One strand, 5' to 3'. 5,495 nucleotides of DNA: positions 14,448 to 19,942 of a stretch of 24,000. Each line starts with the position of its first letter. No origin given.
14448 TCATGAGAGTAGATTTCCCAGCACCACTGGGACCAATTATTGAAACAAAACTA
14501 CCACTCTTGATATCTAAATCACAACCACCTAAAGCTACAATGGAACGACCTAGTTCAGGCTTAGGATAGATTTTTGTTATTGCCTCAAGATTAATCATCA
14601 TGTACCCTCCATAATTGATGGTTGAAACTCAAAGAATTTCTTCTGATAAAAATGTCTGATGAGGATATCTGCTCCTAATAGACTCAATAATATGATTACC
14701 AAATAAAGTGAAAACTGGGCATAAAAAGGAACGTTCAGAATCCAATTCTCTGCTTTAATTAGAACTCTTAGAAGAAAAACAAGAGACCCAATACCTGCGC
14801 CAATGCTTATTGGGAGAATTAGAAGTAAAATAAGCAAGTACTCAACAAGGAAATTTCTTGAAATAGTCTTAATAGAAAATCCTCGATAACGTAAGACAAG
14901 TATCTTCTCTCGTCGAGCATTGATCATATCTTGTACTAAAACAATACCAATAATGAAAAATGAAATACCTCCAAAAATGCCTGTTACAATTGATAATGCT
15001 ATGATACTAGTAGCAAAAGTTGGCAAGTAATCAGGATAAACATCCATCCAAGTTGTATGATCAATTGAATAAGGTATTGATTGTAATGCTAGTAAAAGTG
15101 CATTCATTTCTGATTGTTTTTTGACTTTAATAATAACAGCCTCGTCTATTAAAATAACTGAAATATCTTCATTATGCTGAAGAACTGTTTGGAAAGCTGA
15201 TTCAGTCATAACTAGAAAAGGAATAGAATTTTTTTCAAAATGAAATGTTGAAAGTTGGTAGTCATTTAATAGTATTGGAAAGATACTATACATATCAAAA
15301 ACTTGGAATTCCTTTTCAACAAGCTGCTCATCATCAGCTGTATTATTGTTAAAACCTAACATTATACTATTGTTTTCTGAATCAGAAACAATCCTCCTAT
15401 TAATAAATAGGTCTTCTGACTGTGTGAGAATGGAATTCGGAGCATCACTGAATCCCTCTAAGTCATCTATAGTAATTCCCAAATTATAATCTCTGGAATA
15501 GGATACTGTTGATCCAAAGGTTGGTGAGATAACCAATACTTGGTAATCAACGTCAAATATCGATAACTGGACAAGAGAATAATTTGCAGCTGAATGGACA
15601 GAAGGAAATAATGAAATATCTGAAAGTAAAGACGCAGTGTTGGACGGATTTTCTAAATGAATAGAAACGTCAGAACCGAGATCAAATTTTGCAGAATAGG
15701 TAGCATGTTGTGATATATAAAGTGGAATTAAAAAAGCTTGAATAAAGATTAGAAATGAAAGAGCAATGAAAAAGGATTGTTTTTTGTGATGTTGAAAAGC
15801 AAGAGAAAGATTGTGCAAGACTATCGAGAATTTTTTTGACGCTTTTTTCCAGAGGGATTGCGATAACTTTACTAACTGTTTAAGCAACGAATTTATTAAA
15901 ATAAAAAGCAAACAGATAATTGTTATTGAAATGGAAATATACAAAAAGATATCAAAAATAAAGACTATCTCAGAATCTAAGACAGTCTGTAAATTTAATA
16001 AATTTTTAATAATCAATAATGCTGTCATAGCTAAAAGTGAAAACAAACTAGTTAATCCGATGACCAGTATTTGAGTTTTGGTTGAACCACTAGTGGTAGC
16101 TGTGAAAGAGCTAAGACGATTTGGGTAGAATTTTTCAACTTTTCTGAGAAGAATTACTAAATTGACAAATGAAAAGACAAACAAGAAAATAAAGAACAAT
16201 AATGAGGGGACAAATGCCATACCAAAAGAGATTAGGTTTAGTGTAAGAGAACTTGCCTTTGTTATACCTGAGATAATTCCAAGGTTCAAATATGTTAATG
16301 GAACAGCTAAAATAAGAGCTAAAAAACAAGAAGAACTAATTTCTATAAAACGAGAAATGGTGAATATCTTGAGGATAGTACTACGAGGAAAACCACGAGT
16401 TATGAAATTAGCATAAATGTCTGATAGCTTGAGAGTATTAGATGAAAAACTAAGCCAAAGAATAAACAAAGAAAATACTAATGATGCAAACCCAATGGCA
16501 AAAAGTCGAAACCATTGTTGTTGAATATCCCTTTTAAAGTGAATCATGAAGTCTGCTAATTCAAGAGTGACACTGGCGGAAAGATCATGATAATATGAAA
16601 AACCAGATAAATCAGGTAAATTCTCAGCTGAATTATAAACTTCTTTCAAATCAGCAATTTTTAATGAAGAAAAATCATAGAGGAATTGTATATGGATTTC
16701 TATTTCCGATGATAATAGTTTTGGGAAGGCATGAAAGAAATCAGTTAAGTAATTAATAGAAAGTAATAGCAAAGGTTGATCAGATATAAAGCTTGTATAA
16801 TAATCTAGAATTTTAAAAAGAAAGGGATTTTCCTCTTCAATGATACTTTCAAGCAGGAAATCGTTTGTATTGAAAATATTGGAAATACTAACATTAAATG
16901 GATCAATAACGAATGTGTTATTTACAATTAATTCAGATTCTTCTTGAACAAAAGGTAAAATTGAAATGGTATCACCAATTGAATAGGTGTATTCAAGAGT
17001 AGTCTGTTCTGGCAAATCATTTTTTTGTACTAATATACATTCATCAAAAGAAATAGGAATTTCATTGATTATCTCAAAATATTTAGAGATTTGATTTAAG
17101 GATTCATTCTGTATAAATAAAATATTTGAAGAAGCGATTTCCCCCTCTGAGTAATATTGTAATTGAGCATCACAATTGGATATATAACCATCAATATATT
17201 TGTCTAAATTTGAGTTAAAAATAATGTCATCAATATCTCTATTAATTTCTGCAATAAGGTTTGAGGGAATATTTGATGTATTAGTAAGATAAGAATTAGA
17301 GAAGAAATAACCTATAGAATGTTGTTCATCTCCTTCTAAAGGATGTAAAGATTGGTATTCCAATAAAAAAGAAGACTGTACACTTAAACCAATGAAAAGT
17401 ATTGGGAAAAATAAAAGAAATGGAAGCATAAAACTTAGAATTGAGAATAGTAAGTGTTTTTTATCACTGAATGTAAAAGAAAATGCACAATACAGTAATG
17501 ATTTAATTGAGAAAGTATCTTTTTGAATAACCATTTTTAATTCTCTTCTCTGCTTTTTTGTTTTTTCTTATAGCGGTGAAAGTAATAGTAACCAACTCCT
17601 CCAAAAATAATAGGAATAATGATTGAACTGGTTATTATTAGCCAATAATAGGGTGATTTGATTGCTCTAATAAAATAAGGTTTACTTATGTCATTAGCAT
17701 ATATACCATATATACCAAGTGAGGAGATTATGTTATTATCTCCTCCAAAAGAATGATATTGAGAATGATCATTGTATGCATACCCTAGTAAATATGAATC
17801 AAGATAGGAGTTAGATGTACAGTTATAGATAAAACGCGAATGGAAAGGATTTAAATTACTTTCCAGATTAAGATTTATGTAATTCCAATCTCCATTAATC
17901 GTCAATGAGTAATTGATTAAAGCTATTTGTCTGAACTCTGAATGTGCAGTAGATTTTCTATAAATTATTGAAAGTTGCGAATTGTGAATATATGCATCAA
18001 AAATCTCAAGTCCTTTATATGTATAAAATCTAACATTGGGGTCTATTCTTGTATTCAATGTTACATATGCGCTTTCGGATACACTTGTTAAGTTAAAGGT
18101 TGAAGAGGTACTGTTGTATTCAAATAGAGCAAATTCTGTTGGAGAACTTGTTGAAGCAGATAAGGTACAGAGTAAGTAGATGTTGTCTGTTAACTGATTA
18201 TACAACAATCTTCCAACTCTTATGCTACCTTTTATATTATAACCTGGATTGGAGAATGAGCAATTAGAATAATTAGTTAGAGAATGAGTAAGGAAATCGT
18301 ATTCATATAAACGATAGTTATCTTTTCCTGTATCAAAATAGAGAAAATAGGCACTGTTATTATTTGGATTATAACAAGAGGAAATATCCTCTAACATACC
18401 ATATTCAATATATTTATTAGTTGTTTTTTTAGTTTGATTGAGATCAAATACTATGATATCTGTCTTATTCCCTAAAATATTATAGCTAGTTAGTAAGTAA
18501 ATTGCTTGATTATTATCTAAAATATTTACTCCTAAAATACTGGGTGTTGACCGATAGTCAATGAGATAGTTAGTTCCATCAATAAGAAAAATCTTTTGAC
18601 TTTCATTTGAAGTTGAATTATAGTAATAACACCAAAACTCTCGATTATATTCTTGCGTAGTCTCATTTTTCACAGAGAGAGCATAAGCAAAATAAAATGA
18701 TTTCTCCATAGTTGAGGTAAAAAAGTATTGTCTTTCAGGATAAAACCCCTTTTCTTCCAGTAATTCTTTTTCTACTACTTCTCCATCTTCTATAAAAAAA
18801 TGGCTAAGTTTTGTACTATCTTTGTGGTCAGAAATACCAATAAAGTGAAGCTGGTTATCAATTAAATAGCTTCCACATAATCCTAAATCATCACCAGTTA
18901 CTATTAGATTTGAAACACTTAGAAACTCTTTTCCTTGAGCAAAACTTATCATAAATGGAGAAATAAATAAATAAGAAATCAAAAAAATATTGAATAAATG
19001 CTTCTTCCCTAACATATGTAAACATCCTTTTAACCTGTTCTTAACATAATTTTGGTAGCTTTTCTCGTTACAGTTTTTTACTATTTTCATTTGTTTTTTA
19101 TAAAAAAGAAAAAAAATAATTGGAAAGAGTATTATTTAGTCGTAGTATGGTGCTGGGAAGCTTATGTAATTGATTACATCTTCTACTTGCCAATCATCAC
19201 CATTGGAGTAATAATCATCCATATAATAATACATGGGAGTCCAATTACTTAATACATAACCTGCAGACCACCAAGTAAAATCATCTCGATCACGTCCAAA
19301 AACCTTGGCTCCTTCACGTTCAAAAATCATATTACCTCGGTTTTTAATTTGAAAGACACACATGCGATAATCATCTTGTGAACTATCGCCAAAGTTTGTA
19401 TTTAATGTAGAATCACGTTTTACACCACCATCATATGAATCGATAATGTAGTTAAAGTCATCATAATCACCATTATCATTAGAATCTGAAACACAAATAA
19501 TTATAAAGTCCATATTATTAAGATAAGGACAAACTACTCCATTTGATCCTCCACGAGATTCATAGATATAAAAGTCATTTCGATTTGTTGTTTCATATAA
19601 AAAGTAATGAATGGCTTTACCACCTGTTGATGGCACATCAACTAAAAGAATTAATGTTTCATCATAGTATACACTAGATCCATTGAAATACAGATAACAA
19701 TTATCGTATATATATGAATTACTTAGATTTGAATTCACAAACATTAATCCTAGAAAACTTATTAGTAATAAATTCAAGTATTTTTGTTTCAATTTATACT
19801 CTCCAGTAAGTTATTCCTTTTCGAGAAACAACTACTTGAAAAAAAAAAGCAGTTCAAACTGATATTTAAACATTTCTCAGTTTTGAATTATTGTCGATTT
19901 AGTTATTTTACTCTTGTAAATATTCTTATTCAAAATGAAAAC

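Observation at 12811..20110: tRNA-Ala 3' end is repeated as a degenerate 3' fragment 7.3 kb downstream, bracketing the ABC/surface-protein operon: footprint of an integrated island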

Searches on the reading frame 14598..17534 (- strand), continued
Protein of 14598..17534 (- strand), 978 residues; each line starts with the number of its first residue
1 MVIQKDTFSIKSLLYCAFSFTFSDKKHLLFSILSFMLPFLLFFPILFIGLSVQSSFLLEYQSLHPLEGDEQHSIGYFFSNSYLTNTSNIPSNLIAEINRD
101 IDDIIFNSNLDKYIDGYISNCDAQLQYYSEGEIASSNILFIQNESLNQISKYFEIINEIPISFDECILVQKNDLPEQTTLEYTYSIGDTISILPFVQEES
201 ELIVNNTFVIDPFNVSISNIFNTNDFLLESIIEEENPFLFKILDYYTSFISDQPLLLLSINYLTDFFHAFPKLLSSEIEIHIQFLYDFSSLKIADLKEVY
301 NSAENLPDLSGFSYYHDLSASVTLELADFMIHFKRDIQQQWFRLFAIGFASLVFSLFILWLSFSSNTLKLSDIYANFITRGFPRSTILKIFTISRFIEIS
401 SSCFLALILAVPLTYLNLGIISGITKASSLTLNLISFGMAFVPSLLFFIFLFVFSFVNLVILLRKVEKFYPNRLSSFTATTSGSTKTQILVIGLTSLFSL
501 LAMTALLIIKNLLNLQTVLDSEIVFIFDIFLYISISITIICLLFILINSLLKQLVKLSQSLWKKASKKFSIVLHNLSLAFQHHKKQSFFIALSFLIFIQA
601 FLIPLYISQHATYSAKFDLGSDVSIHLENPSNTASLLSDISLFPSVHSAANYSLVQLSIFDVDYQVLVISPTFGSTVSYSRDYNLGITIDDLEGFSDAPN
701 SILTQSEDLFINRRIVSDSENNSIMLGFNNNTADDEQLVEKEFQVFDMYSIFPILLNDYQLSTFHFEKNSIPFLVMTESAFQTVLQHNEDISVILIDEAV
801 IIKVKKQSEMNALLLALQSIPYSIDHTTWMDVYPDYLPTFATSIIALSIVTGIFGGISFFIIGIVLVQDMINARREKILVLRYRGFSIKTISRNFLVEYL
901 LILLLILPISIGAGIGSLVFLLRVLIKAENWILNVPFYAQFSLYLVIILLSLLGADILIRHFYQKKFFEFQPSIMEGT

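Call 69: find_encoding_contigs(protein=P0122, flank=10000, max_places=2)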
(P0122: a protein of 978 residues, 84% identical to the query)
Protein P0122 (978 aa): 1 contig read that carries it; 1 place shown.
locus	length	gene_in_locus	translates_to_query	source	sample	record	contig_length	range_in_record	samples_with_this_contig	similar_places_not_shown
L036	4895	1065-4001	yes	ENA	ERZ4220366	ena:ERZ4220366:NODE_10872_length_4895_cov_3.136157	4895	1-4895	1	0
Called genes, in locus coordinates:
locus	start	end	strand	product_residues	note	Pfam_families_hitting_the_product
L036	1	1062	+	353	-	?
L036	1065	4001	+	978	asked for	-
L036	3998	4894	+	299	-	?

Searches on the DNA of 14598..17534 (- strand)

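Call 30: search_rna_families(sources=[L009, L010, L008], threshold=gathering)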
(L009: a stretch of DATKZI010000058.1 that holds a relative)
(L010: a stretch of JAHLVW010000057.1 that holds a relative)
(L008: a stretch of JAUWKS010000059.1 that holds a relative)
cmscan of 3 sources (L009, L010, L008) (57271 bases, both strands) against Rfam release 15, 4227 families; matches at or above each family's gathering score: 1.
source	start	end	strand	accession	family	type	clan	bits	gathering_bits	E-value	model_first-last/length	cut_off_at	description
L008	14005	14078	-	RF00005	tRNA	Gene; tRNA;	CL00001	62.7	29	2.8e-11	1-71/71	no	tRNA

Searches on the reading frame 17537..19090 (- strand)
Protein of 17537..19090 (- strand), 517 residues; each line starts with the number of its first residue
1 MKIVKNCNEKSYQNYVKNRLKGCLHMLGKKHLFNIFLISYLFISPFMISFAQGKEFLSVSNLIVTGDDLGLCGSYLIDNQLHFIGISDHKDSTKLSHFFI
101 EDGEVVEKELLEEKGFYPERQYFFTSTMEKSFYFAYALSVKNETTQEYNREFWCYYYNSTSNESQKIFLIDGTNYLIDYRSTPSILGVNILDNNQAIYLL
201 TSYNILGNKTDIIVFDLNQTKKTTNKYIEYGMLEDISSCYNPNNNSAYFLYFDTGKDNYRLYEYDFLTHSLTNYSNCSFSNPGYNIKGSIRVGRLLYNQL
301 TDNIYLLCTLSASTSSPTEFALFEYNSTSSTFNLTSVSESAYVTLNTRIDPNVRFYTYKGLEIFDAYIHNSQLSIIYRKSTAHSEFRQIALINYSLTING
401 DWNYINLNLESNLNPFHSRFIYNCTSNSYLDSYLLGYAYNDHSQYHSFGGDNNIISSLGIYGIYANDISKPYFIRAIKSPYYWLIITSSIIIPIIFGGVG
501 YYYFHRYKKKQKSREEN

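Call 11: search_protein_families(library=pfam, proteins=[window:17537-19090:-], max_evalue=0.01)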
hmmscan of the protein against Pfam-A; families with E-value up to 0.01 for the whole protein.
window:17537-19090:- (517 aa): 0 families

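Call 56: search_protein_families(library=ncbifam, proteins=[window:17537-19090:-], max_evalue=0.001)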
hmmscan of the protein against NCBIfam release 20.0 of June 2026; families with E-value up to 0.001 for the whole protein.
window:17537-19090:- (517 aa): 0 families
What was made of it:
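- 17537..19090 (-): Cargo gene: 517-aa protein with hydrophobic N- and C-terminal segments, read as a surface protein. It is hypervariable. No Pfam or NCBIfam hit (calls 11, 56).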

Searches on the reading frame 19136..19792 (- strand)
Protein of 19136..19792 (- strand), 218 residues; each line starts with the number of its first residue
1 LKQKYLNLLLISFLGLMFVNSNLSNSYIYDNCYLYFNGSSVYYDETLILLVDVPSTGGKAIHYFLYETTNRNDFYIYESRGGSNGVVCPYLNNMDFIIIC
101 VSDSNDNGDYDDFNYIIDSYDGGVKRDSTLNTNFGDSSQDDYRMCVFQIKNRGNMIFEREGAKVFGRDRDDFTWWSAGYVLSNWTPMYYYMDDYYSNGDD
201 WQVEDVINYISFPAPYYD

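Call 11: search_protein_families(library=pfam, proteins=[window:19136-19792:-], max_evalue=0.01)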
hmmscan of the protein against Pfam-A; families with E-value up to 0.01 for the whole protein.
window:19136-19792:- (218 aa): 0 families

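Call 56: search_protein_families(library=ncbifam, proteins=[window:19136-19792:-], max_evalue=0.001)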
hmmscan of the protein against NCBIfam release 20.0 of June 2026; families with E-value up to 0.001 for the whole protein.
window:19136-19792:- (218 aa): 0 families
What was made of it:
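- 19136..19792 (-): Cargo gene: 218-aa protein with a hydrophobic N-terminus, read as secreted. It is hypervariable. No family hit (calls 11, 56).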
